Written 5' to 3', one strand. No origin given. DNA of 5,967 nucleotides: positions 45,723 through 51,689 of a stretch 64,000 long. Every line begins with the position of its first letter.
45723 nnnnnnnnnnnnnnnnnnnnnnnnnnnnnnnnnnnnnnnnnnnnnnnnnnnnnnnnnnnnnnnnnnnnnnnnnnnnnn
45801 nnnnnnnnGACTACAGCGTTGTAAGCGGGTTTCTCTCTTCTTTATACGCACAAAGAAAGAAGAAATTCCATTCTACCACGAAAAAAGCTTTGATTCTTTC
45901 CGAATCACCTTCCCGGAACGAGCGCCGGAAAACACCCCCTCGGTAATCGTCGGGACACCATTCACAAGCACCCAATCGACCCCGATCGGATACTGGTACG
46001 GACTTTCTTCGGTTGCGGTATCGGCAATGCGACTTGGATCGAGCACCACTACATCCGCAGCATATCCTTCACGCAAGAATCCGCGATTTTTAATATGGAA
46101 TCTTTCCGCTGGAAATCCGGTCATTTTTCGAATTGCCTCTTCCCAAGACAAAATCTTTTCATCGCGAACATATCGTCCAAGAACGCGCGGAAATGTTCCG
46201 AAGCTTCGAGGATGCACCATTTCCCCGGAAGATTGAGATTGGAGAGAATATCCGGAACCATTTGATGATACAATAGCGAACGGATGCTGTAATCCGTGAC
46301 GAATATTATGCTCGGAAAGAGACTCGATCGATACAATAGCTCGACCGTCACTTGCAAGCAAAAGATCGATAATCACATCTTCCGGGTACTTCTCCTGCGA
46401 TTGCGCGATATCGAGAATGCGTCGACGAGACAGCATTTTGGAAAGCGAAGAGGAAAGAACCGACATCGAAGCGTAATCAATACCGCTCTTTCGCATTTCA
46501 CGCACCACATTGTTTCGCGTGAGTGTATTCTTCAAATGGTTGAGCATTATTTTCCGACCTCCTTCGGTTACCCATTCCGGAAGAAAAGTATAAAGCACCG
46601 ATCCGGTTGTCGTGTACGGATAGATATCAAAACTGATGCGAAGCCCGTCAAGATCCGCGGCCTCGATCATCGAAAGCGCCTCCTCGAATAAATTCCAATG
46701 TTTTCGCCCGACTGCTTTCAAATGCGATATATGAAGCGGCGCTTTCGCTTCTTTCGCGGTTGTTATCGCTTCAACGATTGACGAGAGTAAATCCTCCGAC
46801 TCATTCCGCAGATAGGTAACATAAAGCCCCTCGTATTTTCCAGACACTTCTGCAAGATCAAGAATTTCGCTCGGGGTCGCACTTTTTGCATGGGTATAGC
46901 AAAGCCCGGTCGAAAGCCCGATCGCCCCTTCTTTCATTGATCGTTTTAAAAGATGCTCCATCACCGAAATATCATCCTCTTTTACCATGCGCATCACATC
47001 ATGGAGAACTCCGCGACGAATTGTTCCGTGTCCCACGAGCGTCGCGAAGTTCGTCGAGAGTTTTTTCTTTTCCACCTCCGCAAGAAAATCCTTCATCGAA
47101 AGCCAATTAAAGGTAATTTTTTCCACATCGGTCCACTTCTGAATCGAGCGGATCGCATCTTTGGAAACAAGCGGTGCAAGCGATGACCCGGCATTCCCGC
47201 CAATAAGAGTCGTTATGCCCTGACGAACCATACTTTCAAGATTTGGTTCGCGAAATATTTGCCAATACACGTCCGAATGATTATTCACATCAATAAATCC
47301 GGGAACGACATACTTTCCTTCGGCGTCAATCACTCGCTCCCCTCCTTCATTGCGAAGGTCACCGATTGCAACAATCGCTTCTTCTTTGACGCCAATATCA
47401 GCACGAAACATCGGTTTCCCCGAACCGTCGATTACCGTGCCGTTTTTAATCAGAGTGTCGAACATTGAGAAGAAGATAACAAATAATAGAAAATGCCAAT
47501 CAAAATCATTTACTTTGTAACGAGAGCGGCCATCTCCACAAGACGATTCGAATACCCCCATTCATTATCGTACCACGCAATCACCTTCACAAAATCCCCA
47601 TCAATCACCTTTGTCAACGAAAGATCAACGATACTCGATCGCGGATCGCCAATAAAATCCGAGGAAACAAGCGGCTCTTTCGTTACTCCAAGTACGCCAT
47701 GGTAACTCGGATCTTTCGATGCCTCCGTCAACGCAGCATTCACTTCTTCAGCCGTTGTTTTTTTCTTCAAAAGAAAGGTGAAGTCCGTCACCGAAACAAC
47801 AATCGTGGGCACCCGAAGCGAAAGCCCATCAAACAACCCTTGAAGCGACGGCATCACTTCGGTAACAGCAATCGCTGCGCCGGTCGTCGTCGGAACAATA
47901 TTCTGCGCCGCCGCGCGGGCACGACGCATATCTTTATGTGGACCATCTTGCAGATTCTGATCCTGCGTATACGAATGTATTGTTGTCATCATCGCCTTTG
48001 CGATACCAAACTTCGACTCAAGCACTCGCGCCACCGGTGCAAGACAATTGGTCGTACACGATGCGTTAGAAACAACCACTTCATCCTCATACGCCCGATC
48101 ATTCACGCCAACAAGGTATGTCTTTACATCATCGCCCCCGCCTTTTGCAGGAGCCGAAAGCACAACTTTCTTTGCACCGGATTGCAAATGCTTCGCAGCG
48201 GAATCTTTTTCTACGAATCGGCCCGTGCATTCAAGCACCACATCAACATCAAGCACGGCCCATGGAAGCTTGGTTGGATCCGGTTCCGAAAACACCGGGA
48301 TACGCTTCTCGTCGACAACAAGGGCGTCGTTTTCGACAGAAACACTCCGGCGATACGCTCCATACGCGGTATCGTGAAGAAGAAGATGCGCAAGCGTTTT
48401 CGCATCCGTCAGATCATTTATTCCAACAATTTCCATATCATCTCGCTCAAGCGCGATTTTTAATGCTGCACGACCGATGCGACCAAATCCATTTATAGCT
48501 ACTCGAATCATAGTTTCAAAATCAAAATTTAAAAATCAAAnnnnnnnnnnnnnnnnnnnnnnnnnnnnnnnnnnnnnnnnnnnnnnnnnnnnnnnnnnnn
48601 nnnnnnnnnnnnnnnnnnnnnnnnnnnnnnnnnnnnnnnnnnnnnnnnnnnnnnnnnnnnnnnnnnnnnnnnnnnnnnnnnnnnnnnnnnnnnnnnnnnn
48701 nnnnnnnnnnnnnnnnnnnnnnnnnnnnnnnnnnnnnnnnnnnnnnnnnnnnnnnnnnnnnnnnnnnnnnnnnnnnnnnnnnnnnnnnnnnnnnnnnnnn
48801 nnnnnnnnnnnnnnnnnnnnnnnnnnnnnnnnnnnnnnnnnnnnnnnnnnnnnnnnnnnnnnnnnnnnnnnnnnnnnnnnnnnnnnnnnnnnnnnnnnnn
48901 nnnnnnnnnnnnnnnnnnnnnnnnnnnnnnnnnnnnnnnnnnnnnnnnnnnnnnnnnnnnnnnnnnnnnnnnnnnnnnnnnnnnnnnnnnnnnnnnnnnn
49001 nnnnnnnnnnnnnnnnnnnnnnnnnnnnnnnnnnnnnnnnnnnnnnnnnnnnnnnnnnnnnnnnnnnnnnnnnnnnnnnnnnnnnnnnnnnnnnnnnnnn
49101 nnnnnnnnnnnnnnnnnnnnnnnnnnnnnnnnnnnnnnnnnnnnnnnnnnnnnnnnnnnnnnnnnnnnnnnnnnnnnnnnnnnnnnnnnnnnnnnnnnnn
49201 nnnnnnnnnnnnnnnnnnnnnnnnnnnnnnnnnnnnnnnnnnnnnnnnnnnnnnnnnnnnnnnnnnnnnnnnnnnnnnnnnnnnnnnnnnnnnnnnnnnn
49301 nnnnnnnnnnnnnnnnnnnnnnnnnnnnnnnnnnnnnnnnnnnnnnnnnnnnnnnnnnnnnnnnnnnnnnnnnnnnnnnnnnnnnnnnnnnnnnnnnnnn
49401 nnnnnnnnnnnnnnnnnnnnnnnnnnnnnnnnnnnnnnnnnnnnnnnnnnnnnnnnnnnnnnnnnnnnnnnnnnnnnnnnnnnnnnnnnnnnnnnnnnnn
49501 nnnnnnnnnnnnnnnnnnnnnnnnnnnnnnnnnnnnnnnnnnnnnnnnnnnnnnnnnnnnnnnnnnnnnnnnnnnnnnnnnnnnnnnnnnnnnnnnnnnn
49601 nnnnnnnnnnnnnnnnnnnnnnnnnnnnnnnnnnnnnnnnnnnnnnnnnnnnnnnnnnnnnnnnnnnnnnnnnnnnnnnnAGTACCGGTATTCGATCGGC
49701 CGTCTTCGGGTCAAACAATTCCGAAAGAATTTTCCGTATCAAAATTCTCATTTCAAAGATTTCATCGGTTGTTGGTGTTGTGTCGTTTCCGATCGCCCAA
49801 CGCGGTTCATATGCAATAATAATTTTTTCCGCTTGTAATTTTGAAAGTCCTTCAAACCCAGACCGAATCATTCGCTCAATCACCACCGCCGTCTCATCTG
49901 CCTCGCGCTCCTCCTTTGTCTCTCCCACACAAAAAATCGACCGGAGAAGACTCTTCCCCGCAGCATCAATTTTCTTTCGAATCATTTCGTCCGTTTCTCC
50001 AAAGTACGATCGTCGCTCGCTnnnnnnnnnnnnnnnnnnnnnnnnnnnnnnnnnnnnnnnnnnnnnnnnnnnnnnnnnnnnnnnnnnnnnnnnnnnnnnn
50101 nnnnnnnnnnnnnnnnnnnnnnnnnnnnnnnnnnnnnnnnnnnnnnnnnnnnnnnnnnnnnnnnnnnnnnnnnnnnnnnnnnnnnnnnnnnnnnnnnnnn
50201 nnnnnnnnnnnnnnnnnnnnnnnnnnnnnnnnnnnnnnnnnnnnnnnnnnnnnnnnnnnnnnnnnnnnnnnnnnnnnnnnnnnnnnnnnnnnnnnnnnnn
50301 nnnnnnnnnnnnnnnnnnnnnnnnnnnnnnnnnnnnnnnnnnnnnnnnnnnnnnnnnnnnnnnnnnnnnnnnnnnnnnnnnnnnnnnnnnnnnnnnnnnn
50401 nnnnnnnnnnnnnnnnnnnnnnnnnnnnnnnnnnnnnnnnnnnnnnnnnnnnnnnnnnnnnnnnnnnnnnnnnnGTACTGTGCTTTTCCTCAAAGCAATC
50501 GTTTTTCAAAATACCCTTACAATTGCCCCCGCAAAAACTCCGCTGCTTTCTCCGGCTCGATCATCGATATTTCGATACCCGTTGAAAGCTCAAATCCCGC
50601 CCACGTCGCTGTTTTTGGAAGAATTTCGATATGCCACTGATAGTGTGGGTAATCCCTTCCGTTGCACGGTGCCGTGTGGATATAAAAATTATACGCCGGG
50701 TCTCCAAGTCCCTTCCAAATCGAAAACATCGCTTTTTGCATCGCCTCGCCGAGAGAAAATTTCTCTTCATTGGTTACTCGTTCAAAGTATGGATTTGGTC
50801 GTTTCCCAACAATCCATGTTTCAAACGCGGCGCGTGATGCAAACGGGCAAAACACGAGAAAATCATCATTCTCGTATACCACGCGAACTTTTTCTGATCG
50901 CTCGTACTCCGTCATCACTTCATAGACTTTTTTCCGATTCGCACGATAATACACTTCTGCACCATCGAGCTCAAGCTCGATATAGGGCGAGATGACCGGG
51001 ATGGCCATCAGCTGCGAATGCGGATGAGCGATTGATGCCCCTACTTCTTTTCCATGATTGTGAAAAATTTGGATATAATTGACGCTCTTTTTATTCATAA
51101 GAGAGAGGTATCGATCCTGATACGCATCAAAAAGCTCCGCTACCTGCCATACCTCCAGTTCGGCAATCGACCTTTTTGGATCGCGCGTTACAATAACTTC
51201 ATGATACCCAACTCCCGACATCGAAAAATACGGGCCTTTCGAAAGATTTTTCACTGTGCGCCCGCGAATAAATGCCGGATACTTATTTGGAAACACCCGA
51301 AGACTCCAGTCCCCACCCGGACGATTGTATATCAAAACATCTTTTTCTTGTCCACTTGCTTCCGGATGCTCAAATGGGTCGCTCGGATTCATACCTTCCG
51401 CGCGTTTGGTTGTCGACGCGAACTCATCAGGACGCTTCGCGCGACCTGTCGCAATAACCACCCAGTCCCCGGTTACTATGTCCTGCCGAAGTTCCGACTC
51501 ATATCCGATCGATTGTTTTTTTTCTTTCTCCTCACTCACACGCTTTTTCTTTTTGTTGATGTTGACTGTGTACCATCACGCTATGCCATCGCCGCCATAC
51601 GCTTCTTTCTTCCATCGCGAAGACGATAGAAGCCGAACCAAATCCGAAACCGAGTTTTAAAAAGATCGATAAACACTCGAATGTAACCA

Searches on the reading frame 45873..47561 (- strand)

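Call 44: search_protein_families(library=pfam, proteins=[window:45873-47561:-], max_evalue=0.001)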
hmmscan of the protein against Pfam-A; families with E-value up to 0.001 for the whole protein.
window:45873-47561:- (562 aa): 2 families
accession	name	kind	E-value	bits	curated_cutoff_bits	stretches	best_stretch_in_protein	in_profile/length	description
PF07969.17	Amidohydro_3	-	2e-22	80.8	29.7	2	76-284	1-209/472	Amidohydrolase family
PF01979.26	Amidohydro_1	-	5.6e-06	26.3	25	0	464-514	275-321/345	Amidohydrolase family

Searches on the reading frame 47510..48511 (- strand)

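Call 43: search_protein_families(library=pfam, proteins=[window:47510-48511:-], max_evalue=0.001)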
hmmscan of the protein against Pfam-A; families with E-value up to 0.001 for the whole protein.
window:47510-48511:- (333 aa): 2 families
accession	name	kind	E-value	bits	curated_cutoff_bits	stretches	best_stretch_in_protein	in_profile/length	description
PF02800.25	Gp_dh_C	-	1.7e-62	210.1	24.4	1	157-314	1-158/158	Glyceraldehyde 3-phosphate dehydrogenase, C-terminal domain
PF00044.30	Gp_dh_N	-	2.2e-36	124.6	31.7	1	2-101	1-100/101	Glyceraldehyde 3-phosphate dehydrogenase, NAD binding domain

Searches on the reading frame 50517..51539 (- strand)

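Call 43: search_protein_families(library=pfam, proteins=[window:50517-51539:-], max_evalue=0.001)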
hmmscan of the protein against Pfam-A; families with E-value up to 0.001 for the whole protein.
window:50517-51539:- (340 aa): 2 families
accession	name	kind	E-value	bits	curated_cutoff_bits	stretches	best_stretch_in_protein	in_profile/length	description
PF01087.27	GalP_UDP_transf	-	1.6e-13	51.9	22.1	1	11-179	8-179/184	Galactose-1-phosphate uridyl transferase, N-terminal domain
PF16268.10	DUF4921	-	2.5e-11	43.6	28.5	1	148-333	216-390/425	Domain of unknown function (DUF4921)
